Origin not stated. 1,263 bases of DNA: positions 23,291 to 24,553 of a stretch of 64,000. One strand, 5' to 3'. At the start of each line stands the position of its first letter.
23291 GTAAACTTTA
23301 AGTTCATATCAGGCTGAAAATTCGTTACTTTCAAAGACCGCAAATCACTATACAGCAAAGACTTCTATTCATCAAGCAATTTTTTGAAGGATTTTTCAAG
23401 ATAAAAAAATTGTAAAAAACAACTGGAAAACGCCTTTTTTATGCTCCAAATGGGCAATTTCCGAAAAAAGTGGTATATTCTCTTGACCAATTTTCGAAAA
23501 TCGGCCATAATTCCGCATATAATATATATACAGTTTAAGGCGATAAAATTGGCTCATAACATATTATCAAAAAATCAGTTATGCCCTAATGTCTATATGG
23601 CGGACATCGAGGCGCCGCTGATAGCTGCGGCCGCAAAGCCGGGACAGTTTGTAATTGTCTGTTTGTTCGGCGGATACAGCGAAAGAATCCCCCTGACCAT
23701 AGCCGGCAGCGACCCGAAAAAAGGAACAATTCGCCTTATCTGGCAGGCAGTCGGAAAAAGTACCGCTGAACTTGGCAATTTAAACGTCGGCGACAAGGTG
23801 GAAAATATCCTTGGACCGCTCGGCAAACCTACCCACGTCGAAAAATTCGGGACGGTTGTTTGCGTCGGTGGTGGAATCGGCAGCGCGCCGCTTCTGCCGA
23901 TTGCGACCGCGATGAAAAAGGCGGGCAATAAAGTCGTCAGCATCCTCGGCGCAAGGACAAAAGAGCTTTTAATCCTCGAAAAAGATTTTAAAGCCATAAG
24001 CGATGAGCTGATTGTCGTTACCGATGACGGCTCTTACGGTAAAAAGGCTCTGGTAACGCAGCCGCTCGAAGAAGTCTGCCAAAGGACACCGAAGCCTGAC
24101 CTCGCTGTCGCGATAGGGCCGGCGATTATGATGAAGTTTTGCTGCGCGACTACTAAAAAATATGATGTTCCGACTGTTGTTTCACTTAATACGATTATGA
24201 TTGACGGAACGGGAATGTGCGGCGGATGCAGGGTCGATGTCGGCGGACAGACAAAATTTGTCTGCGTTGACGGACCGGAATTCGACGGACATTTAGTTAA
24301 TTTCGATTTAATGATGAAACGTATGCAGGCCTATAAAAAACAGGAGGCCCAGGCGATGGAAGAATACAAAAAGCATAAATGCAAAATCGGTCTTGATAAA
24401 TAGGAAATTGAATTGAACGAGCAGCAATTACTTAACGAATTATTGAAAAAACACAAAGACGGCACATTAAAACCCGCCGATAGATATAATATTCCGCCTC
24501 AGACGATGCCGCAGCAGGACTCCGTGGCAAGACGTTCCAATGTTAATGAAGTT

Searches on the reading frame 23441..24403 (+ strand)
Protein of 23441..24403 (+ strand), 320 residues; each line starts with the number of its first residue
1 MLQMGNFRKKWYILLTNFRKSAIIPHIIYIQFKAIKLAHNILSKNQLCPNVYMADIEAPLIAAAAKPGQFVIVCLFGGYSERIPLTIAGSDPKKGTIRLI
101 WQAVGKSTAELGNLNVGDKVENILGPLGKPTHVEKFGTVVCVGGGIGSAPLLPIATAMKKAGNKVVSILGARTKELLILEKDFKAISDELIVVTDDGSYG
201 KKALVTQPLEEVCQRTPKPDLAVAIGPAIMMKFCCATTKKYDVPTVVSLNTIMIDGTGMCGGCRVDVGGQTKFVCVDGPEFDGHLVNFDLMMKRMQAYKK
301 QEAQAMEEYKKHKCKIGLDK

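Call 81: search_protein_families(library=pfam, proteins=[window:23441-24403:+], max_evalue=0.00001)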
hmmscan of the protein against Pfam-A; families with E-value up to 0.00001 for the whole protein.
window:23441-24403:+ (320 aa): 1 family
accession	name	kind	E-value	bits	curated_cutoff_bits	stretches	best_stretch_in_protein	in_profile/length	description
PF10418.14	DHODB_Fe-S_bind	-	6.6e-14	51.8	23.9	1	250-286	1-40/41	Iron-sulfur cluster binding domain of dihydroorotate dehydrogenase B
